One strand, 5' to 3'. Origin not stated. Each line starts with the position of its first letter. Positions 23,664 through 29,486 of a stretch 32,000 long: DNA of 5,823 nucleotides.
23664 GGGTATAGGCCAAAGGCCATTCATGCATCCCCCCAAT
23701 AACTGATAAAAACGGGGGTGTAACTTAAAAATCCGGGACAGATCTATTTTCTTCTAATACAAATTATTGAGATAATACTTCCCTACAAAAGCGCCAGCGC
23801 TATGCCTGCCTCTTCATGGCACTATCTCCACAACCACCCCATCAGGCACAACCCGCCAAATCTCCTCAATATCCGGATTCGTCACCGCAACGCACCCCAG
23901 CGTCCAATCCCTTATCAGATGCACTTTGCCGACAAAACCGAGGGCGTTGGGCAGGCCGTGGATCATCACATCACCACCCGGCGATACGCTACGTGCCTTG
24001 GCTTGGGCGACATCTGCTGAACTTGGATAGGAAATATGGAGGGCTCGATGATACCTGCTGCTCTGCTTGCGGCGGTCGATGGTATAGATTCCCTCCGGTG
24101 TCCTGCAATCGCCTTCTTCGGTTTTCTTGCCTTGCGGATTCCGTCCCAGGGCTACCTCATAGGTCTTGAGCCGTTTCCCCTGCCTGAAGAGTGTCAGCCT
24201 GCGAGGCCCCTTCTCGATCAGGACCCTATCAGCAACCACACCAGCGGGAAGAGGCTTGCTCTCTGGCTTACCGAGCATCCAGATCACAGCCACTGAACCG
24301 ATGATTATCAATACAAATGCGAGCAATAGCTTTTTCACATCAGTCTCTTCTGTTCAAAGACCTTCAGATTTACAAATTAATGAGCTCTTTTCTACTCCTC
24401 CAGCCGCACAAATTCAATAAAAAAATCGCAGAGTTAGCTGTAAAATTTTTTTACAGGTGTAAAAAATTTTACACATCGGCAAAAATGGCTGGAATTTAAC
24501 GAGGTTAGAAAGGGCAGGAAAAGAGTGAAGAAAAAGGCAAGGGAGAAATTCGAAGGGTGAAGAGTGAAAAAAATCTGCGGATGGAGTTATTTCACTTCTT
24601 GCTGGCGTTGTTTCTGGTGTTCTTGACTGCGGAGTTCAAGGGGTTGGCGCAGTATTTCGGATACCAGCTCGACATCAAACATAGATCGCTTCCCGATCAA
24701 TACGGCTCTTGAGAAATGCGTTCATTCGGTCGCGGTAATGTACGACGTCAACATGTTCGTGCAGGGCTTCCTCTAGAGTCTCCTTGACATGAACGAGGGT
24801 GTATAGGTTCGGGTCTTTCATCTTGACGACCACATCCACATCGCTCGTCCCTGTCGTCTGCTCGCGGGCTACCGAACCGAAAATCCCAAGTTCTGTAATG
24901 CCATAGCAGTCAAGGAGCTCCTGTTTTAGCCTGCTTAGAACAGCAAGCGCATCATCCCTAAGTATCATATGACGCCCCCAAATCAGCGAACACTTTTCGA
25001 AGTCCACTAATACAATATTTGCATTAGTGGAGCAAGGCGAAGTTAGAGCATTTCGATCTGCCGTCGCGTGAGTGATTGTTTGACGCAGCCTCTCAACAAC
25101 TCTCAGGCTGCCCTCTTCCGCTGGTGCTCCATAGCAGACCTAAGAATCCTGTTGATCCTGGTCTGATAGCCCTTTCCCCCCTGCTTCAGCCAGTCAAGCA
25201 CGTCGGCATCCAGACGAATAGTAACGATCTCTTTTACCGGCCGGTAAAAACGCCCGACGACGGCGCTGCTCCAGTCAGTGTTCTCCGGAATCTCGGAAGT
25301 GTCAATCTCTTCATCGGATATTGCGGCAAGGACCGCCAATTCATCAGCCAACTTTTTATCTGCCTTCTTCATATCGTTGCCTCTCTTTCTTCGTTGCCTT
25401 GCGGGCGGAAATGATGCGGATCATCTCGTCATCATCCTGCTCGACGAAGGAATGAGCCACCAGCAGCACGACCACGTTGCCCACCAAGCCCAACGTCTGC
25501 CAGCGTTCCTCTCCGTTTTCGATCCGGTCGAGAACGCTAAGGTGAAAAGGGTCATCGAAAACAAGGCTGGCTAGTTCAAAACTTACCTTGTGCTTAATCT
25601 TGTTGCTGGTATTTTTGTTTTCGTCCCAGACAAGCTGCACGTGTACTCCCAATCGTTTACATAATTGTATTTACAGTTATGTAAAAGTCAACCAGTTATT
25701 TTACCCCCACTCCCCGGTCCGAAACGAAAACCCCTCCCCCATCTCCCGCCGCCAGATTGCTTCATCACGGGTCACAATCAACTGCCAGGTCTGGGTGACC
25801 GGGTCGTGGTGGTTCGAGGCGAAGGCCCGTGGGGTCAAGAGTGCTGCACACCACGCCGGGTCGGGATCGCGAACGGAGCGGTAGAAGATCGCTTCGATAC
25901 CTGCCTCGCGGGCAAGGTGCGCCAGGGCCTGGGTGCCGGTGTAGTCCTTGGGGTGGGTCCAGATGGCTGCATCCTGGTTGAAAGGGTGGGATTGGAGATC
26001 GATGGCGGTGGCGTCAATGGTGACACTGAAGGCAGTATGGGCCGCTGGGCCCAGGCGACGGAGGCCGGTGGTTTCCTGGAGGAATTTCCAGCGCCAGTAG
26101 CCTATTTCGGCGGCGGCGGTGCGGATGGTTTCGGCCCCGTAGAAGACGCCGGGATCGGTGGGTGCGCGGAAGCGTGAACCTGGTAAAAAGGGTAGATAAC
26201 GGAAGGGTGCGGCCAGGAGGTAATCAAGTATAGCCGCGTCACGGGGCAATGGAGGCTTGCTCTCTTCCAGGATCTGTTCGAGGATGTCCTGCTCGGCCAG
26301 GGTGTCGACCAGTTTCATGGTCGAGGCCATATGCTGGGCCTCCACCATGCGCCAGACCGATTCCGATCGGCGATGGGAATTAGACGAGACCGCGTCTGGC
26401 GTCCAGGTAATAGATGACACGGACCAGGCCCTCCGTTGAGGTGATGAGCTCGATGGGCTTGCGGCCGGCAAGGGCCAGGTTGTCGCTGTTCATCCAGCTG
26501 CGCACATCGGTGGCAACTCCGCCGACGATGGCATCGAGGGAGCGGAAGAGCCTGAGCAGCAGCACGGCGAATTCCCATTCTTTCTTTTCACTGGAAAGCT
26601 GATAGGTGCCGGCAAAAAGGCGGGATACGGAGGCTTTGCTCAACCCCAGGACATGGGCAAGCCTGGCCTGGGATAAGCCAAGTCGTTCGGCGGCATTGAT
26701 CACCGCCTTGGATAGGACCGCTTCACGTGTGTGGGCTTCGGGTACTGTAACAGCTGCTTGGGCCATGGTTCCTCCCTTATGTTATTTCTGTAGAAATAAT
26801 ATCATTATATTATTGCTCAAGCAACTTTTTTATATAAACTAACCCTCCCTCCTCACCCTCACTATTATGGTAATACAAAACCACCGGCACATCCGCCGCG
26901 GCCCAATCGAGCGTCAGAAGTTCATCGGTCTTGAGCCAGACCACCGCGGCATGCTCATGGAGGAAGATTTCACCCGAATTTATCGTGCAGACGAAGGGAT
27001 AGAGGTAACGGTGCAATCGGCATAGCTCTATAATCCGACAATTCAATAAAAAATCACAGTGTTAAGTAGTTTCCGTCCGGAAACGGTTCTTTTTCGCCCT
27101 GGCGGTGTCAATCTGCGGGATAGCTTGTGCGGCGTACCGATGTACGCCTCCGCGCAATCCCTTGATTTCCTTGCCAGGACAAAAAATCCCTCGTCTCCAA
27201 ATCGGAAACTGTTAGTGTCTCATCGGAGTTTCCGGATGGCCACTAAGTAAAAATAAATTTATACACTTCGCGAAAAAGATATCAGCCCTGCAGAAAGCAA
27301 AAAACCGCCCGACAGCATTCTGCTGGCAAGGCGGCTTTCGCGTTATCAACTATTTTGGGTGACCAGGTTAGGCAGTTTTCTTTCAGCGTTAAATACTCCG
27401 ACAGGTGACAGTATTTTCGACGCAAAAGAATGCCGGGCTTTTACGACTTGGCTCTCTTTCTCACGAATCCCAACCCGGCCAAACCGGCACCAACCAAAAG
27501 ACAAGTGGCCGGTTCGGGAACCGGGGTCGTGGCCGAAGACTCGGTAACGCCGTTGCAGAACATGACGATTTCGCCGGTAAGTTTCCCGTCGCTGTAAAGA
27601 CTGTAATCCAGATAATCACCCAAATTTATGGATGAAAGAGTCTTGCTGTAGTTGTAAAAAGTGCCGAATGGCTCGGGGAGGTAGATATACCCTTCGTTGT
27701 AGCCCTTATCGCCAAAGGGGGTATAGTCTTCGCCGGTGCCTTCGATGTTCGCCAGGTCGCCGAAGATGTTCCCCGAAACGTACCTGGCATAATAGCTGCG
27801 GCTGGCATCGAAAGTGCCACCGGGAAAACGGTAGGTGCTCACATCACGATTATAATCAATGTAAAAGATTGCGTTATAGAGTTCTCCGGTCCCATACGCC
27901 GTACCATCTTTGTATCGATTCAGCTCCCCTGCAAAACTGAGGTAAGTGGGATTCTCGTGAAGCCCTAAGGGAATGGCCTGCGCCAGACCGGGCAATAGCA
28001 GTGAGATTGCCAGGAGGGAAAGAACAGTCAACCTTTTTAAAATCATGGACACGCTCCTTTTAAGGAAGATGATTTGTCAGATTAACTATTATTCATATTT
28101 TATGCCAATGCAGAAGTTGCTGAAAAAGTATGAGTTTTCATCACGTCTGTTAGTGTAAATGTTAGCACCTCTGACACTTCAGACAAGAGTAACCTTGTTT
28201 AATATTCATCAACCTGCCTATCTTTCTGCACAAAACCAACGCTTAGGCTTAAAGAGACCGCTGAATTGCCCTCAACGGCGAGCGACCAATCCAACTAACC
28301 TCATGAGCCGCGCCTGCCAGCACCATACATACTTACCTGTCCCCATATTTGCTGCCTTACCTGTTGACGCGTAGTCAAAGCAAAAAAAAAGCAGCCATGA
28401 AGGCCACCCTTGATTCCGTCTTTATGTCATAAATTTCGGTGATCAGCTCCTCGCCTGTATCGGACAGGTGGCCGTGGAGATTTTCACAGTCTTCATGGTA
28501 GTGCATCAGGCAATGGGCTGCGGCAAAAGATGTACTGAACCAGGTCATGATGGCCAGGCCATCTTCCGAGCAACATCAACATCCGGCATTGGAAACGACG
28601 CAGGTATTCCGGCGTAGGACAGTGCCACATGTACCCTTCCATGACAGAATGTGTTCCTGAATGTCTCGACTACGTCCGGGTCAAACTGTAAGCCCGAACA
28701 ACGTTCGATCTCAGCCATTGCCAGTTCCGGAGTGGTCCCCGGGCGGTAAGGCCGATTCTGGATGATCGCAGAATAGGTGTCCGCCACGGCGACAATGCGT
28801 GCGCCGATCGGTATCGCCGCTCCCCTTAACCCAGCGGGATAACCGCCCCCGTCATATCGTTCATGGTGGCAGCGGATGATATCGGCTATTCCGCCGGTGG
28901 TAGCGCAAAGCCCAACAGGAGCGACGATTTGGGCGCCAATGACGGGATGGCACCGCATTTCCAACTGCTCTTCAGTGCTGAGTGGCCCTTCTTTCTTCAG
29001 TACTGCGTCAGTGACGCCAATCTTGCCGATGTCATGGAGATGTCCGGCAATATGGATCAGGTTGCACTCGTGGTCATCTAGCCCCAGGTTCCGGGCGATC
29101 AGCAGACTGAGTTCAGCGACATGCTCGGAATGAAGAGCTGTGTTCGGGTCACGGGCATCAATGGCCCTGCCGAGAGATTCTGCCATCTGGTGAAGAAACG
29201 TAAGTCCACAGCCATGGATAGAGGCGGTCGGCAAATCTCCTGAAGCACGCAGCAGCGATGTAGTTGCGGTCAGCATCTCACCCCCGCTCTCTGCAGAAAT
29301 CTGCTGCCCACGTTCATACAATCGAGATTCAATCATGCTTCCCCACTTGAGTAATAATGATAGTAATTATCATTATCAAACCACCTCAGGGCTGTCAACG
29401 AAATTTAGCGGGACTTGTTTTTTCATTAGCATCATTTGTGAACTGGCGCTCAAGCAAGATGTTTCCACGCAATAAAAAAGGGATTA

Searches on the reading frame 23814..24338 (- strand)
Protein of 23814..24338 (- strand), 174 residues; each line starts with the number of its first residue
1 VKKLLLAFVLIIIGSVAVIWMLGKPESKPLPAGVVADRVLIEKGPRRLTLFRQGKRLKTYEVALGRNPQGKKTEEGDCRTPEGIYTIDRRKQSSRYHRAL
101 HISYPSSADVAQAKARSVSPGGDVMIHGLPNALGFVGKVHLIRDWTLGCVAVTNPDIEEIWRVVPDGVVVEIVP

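Call 11: search_protein_families(library=padloc, proteins=[window:23814-24338:-], max_evalue=0.01)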
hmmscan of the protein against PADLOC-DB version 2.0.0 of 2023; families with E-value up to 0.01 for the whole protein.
window:23814-24338:- (174 aa): 0 families

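Call 71: search_protein_families(library=pfam, proteins=[window:23814-24338:-], max_evalue=0.01)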
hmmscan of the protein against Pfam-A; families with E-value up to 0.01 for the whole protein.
window:23814-24338:- (174 aa): 1 family
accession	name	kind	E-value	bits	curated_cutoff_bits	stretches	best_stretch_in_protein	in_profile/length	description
PF03734.19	YkuD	-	1.1e-18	68.7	23.4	1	38-172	3-146/146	L,D-transpeptidase catalytic domain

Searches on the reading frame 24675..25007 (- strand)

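Call 71: search_protein_families(library=pfam, proteins=[window:24675-25007:-], max_evalue=0.01)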
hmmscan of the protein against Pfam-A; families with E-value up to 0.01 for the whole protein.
window:24675-25007:- (110 aa): 3 families
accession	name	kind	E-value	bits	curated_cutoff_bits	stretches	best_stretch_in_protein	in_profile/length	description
PF18765.7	Polbeta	-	2.1e-10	41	26.9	1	37-106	13-83/93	Polymerase beta, Nucleotidyltransferase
PF01909.29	NTP_transf_2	-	3.1e-09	37.5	21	1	24-109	1-92/93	Nucleotidyltransferase domain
PF22600.2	MTPAP-like_central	-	0.00016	22.2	27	1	23-84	25-86/139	Poly(A) RNA polymerase, mitochondrial-like, central palm domain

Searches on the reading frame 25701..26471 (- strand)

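Call 71: search_protein_families(library=pfam, proteins=[window:25701-26471:-], max_evalue=0.01)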
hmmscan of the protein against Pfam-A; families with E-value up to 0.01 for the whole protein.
window:25701-26471:- (256 aa): 1 family
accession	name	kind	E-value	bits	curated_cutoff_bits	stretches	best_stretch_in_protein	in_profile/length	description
PF08808.17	RES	-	4.2e-31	108.5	23.2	1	81-230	7-153/157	RES domain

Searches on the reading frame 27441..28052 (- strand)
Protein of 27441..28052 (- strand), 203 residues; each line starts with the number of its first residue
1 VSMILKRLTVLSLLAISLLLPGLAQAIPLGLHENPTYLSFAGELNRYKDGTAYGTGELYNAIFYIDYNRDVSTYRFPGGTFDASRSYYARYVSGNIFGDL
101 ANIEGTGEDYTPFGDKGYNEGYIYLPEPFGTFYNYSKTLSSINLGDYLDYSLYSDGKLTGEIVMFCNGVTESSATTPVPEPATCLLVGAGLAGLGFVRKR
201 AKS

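Call 71: search_protein_families(library=pfam, proteins=[window:27441-28052:-], max_evalue=0.01)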
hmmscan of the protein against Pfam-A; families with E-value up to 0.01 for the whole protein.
window:27441-28052:- (203 aa): 1 family
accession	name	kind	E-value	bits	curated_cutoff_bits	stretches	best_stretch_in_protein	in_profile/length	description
PF07589.16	PEP-CTERM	-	1.7e-05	25.1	20.7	1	177-199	1-24/24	PEP-CTERM motif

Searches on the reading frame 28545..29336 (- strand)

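Call 71: search_protein_families(library=pfam, proteins=[window:28545-29336:-], max_evalue=0.01)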
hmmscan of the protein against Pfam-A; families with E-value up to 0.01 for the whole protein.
window:28545-29336:- (263 aa): 3 families
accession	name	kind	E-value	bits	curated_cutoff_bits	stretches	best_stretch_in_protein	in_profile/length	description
PF13487.12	HD_5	-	3e-33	115.4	27.2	1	57-222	5-170/170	HD domain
PF01966.28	HD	-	1.9e-18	67.3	22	1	69-190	4-115/116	HD domain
PF08668.18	HDOD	-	0.00061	19.8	22.9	1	65-112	94-139/196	HDOD domain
